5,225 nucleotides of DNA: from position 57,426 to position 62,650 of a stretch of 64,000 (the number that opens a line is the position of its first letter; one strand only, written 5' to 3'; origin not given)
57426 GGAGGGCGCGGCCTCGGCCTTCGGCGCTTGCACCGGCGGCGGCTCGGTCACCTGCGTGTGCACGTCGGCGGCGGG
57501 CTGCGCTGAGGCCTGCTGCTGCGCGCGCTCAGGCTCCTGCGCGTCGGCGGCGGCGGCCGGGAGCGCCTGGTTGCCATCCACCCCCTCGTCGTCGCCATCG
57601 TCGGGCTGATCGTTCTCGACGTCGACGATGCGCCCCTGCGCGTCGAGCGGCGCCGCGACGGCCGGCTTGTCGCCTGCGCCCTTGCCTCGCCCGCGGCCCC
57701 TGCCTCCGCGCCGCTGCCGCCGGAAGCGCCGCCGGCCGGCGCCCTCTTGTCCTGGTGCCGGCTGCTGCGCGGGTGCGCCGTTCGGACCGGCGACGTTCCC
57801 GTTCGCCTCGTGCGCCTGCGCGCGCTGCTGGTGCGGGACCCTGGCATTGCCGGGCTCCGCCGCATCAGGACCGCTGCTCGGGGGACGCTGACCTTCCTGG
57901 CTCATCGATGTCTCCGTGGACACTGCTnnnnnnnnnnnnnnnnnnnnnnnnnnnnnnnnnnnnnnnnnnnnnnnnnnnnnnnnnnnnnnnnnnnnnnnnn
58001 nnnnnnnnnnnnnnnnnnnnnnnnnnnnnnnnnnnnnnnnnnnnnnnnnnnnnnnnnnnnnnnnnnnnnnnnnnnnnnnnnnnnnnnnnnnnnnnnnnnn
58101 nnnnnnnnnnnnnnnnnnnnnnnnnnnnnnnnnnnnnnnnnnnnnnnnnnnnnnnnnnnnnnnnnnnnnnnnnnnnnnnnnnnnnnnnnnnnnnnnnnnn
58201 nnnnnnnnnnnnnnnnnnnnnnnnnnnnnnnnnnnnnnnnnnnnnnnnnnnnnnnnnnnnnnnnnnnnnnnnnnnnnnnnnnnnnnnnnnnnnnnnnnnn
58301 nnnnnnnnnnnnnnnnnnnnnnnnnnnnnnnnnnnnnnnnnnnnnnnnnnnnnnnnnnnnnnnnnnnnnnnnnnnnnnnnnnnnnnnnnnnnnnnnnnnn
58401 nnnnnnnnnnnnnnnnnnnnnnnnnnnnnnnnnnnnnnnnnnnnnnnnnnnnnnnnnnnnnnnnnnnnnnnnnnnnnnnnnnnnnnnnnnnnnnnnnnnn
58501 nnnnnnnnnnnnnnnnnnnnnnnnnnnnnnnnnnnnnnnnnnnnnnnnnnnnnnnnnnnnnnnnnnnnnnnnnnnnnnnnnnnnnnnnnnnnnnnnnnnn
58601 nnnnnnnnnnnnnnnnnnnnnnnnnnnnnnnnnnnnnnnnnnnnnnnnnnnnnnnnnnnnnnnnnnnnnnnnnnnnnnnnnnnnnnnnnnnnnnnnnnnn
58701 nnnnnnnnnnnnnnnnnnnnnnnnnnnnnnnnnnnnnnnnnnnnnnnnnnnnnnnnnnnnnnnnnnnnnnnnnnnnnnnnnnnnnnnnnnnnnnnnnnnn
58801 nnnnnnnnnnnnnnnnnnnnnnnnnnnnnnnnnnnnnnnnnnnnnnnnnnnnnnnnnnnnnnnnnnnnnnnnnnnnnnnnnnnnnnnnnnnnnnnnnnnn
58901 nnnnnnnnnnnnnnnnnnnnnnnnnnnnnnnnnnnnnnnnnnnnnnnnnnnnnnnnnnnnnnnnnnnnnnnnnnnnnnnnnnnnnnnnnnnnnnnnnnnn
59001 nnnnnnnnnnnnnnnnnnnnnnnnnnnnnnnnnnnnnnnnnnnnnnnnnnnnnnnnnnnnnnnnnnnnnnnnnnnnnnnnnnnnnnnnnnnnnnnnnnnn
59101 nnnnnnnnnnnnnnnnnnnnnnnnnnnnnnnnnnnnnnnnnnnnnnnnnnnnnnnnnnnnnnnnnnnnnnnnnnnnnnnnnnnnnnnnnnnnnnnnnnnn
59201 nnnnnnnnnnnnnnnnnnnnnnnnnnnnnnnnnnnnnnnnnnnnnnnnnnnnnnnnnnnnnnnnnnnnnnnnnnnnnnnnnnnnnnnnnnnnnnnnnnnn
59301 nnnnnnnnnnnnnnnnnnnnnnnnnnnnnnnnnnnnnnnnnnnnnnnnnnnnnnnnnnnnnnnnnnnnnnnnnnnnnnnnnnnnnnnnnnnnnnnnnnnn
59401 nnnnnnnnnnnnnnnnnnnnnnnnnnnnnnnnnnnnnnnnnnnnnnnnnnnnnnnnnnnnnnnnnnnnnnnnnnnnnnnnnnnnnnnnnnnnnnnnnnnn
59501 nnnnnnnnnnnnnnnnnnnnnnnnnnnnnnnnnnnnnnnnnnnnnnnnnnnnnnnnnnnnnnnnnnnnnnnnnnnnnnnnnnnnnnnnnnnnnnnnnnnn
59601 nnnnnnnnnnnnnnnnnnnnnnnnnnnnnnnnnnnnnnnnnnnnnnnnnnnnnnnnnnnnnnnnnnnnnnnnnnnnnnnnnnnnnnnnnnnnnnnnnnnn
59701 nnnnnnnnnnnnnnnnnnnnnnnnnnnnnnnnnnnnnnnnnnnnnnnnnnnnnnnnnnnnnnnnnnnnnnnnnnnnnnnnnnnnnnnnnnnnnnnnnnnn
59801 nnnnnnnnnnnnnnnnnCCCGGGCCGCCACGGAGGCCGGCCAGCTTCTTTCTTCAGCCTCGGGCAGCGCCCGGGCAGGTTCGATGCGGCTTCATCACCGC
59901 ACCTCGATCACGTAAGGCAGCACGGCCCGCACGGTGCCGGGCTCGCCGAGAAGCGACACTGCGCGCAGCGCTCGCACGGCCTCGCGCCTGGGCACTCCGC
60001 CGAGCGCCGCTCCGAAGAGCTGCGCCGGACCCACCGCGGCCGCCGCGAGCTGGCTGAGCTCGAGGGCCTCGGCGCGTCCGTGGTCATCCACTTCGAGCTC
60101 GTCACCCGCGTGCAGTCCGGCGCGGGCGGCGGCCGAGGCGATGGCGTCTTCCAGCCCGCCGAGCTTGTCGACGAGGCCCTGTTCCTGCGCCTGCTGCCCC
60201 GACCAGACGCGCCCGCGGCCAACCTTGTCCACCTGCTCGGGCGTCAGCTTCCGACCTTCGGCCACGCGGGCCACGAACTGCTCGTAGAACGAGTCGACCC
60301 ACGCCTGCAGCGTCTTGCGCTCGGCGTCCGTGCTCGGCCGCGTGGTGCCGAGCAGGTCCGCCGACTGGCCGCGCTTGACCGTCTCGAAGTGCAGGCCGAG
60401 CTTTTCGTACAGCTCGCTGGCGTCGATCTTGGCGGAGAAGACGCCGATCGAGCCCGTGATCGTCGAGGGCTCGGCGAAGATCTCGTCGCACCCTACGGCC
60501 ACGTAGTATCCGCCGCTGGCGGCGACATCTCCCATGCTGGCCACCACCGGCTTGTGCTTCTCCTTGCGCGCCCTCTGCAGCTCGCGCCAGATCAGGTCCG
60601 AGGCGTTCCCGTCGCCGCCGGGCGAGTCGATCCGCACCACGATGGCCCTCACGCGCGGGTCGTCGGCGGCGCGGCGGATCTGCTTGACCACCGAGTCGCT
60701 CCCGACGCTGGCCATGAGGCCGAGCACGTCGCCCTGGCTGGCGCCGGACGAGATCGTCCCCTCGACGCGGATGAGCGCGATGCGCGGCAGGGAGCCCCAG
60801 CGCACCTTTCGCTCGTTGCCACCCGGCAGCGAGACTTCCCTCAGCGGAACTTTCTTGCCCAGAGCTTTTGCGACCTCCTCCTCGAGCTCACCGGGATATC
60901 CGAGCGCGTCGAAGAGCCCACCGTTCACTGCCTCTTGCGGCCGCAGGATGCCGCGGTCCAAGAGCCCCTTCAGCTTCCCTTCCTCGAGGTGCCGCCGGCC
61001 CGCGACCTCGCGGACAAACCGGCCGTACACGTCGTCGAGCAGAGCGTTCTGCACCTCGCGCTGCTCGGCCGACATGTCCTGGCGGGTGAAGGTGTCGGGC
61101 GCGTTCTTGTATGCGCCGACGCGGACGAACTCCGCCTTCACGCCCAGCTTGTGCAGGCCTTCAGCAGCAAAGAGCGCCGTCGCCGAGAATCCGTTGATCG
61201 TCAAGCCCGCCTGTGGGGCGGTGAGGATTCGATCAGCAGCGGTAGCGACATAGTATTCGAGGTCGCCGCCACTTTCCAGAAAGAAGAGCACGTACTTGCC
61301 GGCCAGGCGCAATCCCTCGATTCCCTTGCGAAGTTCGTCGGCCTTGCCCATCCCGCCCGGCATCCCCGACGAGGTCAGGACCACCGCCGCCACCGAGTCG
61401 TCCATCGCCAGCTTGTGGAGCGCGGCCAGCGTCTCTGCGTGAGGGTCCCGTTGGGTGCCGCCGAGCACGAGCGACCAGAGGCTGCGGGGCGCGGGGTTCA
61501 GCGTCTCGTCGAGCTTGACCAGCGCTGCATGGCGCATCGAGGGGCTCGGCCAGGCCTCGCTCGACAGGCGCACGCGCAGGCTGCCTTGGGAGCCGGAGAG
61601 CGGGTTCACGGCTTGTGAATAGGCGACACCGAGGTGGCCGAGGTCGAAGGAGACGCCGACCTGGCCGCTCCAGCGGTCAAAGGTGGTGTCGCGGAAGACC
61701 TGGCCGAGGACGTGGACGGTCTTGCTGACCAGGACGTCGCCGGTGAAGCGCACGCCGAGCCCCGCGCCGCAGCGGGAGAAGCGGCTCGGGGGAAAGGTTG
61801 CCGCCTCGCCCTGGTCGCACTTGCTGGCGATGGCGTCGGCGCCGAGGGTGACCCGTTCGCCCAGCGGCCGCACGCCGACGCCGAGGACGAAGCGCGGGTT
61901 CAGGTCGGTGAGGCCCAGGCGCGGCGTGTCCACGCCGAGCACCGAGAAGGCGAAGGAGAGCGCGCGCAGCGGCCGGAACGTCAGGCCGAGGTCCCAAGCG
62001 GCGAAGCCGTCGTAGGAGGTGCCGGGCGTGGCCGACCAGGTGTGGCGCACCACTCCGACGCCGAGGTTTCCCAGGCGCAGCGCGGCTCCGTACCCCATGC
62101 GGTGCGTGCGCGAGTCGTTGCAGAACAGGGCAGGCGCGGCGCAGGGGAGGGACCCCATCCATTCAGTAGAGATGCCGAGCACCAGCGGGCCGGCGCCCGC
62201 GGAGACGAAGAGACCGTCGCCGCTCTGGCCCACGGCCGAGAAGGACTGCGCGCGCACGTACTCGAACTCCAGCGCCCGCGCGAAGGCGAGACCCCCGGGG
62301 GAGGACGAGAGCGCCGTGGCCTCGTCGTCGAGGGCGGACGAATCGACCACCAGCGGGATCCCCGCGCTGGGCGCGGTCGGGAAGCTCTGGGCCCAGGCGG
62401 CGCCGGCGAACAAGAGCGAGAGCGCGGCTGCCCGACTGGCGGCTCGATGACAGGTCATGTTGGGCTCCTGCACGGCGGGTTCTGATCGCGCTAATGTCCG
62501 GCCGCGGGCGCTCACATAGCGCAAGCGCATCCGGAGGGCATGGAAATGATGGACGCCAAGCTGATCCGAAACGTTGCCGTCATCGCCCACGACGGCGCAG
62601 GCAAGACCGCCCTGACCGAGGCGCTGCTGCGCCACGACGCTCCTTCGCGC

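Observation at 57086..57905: Rho factor lacking a recognisable N-terminal helix bundle and carrying an RGG box plus a prion-like Q/N/H tract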

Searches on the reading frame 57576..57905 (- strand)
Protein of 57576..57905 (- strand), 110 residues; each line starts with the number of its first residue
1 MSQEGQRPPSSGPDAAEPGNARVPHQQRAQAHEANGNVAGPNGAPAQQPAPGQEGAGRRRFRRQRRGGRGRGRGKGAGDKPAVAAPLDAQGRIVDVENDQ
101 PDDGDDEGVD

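Call 10: find_related_loci(query=window:57576-57905:-, collection=genome_contigs, flank=4000)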
Query window:57576-57905:- (110 aa) in genome_contigs; peptide patterns used: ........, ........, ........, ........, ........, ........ (x = any residue, [..] = any of these).
600 stretches matched a pattern (row limit reached: there are more); 2 encode a relative of the query (tblastn E <= 1e-3); 2 distinct loci.
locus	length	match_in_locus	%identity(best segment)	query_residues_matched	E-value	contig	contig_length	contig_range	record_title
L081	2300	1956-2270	56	1-109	9e-8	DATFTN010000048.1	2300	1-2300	MAG TPA_asm: Myxococcales bacterium isolate SMAG_U9411 k141_2100804, whole genome shotgun sequence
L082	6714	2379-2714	52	1-109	2e-6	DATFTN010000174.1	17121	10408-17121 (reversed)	MAG TPA_asm: Myxococcales bacterium isolate SMAG_U9411 k141_257968, whole genome shotgun sequence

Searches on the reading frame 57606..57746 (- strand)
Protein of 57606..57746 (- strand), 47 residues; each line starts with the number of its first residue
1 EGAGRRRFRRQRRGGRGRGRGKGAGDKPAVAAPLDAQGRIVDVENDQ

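Call 45: search_protein_representatives(alignment_id=A2)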
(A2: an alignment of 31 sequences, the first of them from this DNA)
Query: 31 sequences, 49 profile positions. Proteins with E-value up to 0.001 (for the whole library): 17; up to 1e-10: 10; up to 1e-30: 0. The best 17 are listed.
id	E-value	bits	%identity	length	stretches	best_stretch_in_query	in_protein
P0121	6.0e-19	84.0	-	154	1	1-48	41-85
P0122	4.5e-18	81.2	-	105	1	1-49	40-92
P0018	5.1e-18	81.0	-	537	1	1-48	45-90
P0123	9.8e-18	80.1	-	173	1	1-49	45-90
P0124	1.2e-17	79.9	-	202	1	1-49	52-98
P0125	5.1e-17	77.8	-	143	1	2-49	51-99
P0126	5.8e-17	77.6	-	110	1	1-48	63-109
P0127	2.9e-16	75.4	-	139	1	1-48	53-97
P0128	2.9e-16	75.4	-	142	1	2-48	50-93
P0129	6.9e-12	61.4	-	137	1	1-49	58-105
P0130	3.0e-10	56.1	-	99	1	1-47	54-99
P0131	8.2e-09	51.5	-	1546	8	35-47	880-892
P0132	1.1e-05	41.6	-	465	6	32-45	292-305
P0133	3.0e-05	40.1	-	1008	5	35-47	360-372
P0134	7.4e-05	38.9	-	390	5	27-45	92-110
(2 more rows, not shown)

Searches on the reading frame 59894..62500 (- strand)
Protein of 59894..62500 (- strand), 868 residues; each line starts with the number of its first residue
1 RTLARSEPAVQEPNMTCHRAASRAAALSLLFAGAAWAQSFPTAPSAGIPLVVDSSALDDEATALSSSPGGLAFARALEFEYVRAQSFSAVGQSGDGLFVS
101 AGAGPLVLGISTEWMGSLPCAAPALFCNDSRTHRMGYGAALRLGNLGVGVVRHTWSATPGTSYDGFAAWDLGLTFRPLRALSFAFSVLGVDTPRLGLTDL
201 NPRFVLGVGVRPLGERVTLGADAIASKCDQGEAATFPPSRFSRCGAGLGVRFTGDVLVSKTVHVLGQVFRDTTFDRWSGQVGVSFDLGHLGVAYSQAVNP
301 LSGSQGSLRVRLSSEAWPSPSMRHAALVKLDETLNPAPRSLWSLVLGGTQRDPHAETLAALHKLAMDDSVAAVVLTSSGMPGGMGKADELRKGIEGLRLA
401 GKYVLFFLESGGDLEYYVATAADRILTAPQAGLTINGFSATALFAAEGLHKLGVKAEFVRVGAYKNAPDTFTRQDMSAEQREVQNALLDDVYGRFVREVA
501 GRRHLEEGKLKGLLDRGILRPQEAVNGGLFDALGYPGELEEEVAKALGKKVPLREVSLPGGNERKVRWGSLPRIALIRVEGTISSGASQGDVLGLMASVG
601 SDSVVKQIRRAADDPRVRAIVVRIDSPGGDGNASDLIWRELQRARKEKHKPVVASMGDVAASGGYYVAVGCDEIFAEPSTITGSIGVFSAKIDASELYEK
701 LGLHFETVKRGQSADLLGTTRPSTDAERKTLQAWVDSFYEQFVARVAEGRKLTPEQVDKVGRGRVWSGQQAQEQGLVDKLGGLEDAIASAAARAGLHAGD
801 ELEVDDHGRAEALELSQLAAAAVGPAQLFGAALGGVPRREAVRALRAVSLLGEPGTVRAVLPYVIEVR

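Call 49: search_protein_families(library=pfam, proteins=[window:59894-62500:-], max_evalue=0.001)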
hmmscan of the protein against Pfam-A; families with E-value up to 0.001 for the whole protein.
window:59894-62500:- (868 aa): 2 families
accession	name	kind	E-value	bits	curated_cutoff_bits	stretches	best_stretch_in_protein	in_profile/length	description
PF01343.23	Peptidase_S49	-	3.6e-78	261.3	24.9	2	645-796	2-153/154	Peptidase family S49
PF25145.1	NfeD1b_N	-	1.5e-05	25.1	40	1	610-689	24-99/189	NfeD1b, N-terminal domain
